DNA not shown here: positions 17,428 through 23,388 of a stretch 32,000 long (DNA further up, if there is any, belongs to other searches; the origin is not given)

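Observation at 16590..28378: Sec-dependent SpvB-RHS polymorphic-toxin locus with an orphan toxin/immunity array and no recognisable delivery machinery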

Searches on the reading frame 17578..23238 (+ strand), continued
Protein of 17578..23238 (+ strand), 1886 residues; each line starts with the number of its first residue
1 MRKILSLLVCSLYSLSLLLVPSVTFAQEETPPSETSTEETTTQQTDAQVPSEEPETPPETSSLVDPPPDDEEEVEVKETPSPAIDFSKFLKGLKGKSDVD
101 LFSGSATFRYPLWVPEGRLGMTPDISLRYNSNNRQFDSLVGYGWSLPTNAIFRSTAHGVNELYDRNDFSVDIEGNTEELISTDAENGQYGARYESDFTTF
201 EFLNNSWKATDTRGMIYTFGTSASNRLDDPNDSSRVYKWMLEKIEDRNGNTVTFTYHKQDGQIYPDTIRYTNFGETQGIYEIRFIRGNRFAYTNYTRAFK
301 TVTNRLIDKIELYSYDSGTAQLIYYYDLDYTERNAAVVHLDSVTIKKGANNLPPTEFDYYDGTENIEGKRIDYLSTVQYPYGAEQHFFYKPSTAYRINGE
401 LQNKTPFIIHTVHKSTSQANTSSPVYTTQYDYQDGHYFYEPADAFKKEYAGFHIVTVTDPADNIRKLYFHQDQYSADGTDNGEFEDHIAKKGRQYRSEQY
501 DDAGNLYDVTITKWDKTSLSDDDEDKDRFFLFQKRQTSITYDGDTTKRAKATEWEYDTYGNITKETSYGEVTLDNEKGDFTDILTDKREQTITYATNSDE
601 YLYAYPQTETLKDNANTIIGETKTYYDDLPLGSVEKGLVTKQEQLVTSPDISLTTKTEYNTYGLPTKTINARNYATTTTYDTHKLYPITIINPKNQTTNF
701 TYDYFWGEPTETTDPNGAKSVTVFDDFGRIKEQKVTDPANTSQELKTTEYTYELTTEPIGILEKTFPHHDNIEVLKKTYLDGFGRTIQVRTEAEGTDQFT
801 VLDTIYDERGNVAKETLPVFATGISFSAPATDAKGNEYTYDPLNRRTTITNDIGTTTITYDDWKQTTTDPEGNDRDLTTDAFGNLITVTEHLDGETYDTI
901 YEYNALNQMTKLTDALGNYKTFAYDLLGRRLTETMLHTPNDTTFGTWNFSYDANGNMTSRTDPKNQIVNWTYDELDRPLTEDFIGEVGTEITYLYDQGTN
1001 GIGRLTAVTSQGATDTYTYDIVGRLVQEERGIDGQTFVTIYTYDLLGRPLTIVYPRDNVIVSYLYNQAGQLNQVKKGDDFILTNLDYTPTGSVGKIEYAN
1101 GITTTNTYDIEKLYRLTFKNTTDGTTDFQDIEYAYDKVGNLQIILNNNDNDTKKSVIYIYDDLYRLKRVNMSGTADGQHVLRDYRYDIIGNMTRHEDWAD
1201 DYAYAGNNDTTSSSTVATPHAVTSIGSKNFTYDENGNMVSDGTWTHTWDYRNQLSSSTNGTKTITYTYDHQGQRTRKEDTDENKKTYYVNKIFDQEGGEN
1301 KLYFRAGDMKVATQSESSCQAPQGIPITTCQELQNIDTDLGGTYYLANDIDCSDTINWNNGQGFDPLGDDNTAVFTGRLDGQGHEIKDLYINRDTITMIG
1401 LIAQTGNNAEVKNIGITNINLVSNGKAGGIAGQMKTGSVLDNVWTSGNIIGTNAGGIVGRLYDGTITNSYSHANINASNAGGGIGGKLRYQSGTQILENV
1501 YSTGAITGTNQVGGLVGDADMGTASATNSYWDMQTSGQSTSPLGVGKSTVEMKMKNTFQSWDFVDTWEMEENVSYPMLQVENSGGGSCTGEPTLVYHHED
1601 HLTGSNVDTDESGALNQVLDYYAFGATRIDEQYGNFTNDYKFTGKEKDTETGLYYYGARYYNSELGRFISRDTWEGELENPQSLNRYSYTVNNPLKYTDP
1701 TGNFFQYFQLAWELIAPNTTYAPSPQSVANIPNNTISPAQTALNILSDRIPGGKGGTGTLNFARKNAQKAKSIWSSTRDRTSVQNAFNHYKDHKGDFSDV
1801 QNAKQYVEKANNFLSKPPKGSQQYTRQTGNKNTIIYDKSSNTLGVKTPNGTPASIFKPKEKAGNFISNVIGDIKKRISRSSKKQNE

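Call 82: search_protein_families(library=pfam, proteins=[P0055, P0037, P0046, P0079], max_evalue=0.0001)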
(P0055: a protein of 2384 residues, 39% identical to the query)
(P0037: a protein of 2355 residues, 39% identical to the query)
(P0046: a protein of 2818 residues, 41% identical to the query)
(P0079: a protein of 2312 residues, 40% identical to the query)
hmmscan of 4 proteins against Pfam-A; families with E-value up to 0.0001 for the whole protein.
P0055 (2384 aa): 6 families
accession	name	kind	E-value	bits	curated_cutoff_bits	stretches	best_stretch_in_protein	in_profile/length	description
PF05593.20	RHS_repeat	-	1.1e-26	93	22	4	1288-1319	1-32/38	RHS Repeat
PF13385.13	Laminin_G_3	-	3.2e-23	83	27.6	1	1799-1957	1-150/151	Concanavalin A-like lectin/glucanases superfamily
PF03534.18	SpvB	-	1.7e-13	50.9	22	1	160-316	3-183/287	Salmonella virulence plasmid 65kDa B protein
PF10102.14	DUF2341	-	8.9e-10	39.3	23.4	1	1692-1755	1-64/84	Domain of unknown function (DUF2341)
PF13517.12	FG-GAP_3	-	1.9e-07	32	26.9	1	621-691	1-60/61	FG-GAP-like repeat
PF20041.5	DUF6443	-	1.6e-05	25.6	27.8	1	1136-1224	4-89/137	Domain of unknown function (DUF6443)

P0037 (2355 aa): 4 families
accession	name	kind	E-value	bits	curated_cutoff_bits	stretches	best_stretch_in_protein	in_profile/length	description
PF05593.20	RHS_repeat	-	7.9e-33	112.6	22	2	988-1018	1-32/38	RHS Repeat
PF03534.18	SpvB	-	4.7e-18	65.8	22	1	136-293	4-181/287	Salmonella virulence plasmid 65kDa B protein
PF12256.14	TcdB_toxin_midN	-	1.2e-11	44.7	24.8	1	349-503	14-165/181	Insecticide toxin TcdB middle/N-terminal region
PF20041.5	DUF6443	-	3.1e-05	24.7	27.8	1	801-867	15-81/137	Domain of unknown function (DUF6443)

P0046 (2818 aa): 6 families
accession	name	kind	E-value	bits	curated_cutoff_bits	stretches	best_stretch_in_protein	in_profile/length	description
PF05593.20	RHS_repeat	-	4.3e-32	110.3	22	1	1299-1330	1-32/38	RHS Repeat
PF01839.29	FG-GAP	-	2.8e-15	56.2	22.1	0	439-466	7-36/37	FG-GAP repeat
PF13517.12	FG-GAP_3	-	4.8e-15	56.3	26.9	1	441-511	1-61/61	FG-GAP-like repeat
PF03534.18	SpvB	-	1e-13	51.6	22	2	148-222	4-76/287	Salmonella virulence plasmid 65kDa B protein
PF25788.1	Ig_Rha78A_N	-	3.4e-09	37.3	27.4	1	1962-2065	2-95/105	Rha78A-like, N-terminal immunoglobulin domain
PF20041.5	DUF6443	-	1.3e-07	32.4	27.8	1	1159-1235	12-92/137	Domain of unknown function (DUF6443)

P0079 (2312 aa): 3 families
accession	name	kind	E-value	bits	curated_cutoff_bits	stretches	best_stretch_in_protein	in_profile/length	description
PF05593.20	RHS_repeat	-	2.6e-28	98.2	22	2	1345-1376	1-32/38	RHS Repeat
PF03534.18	SpvB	-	3.5e-18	66.3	22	1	134-303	4-190/287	Salmonella virulence plasmid 65kDa B protein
PF13517.12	FG-GAP_3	-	7.4e-17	62.1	26.9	2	554-613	1-56/61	FG-GAP-like repeat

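Call 93: search_solved_structures(query=A3, max_evalue=1, show_alignments=3)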
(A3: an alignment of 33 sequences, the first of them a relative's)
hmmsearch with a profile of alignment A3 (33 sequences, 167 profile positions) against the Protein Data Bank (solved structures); distinct sequences matched with E-value up to 1: 4.
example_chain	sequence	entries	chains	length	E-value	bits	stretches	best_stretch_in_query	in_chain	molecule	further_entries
5e6r_A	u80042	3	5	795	0.17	14.9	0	98-112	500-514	Integrin alpha-L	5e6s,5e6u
4o7j_B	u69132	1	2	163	0.4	13.7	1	100-120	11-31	CarG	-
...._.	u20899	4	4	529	0.54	13.3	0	60-109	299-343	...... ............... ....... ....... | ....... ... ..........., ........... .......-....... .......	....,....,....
8i5j_A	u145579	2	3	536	0.56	13.3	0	60-109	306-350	ABC transporter substrate-binding protein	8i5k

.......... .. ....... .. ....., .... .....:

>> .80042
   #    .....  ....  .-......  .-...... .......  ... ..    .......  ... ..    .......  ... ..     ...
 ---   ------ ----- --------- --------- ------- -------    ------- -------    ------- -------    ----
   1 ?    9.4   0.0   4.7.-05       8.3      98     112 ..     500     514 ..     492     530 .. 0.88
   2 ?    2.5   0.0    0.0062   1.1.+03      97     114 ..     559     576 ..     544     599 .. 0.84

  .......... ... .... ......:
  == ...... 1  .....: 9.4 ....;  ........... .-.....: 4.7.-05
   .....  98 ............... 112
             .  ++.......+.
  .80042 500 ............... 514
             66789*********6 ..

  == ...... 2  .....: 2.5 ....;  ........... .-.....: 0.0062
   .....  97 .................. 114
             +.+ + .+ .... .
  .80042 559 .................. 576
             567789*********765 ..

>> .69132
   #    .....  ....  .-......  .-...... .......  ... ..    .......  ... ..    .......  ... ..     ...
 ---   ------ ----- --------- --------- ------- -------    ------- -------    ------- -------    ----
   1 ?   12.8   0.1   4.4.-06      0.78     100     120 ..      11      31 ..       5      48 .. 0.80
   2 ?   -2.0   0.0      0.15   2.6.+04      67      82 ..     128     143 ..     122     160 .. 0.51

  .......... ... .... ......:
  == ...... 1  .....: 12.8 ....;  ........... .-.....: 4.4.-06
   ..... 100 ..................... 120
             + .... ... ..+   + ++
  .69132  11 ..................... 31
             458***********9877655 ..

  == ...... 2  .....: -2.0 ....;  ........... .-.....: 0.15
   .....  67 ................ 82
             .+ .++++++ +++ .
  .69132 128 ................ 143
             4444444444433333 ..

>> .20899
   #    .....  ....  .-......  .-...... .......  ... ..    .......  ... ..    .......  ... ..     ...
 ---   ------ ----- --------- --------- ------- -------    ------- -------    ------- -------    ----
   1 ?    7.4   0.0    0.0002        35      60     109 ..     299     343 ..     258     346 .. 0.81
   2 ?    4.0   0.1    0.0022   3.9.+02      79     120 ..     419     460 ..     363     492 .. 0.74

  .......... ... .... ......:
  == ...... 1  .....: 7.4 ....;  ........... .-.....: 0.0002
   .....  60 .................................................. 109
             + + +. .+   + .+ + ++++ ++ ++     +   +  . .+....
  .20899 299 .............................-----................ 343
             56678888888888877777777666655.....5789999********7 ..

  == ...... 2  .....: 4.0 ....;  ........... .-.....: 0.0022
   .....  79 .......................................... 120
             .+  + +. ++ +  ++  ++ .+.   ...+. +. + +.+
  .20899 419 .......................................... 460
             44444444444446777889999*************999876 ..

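Call 95: search_protein_families(library=pfam, alignment_id=A3, max_evalue=0.01)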
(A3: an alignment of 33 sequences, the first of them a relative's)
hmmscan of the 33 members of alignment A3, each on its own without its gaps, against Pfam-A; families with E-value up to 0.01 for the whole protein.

A. member 1, P0121 (160 aa): 0 families

B. families by the number of members that match (of 33 scanned): 3 families
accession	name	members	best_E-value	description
PF13517.12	FG-GAP_3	7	3.1e-05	FG-GAP-like repeat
PF01839.29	FG-GAP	2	5.9e-06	FG-GAP repeat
PF21955.1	CarG-like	1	5.5e-05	Carbapenem resistance protein CarG-like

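Call 98: search_protein_families(library=pfam, proteins=[L003:7615-9357:+, L003:9440-10654:+, L003:6852-7205:+, L003:1749-6848:+], max_evalue=0.001)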
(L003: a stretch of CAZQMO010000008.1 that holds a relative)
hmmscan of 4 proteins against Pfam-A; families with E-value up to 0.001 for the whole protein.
L003:7615-9357:+ (580 aa): 5 families
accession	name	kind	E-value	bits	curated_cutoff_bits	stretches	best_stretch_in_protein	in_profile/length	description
PF00437.27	T2SSE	-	2.4e-127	425.1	24.9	1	176-576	4-370/370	Type II/IV secretion system protein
PF05157.20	MshEN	-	4.2e-14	52.7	23.1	1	60-141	1-83/90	MshEN domain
PF13555.12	AAA_29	-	2.7e-06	27.5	27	1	313-342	21-50/61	P-loop containing region of AAA domain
PF13476.12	AAA_23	-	6.8e-05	24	27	1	313-347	18-52/201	AAA domain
PF13604.12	AAA_30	-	0.00044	20.5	27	0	300-342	4-46/191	AAA domain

L003:9440-10654:+ (404 aa): 1 family
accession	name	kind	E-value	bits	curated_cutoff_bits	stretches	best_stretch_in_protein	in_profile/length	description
PF00482.28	T2SSF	-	1e-55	187.5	25.2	2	272-395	1-125/125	Type II secretion system (T2SS), protein F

L003:6852-7205:+ (117 aa): 1 family
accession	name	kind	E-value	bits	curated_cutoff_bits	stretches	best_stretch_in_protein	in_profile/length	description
PF24722.1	DUF7674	-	4.2e-05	24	27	1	9-112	4-104/111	Domain of unknown function (DUF7674)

L003:1749-6848:+ (1699 aa): 3 families
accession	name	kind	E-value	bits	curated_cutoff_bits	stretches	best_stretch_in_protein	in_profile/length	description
PF05593.20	RHS_repeat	-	3.3e-41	139.3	22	2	951-981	1-31/38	RHS Repeat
PF03534.18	SpvB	-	2.4e-21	76.7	22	1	133-298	4-183/287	Salmonella virulence plasmid 65kDa B protein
PF12256.14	TcdB_toxin_midN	-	1.2e-08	35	24.8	1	403-495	67-160/181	Insecticide toxin TcdB middle/N-terminal region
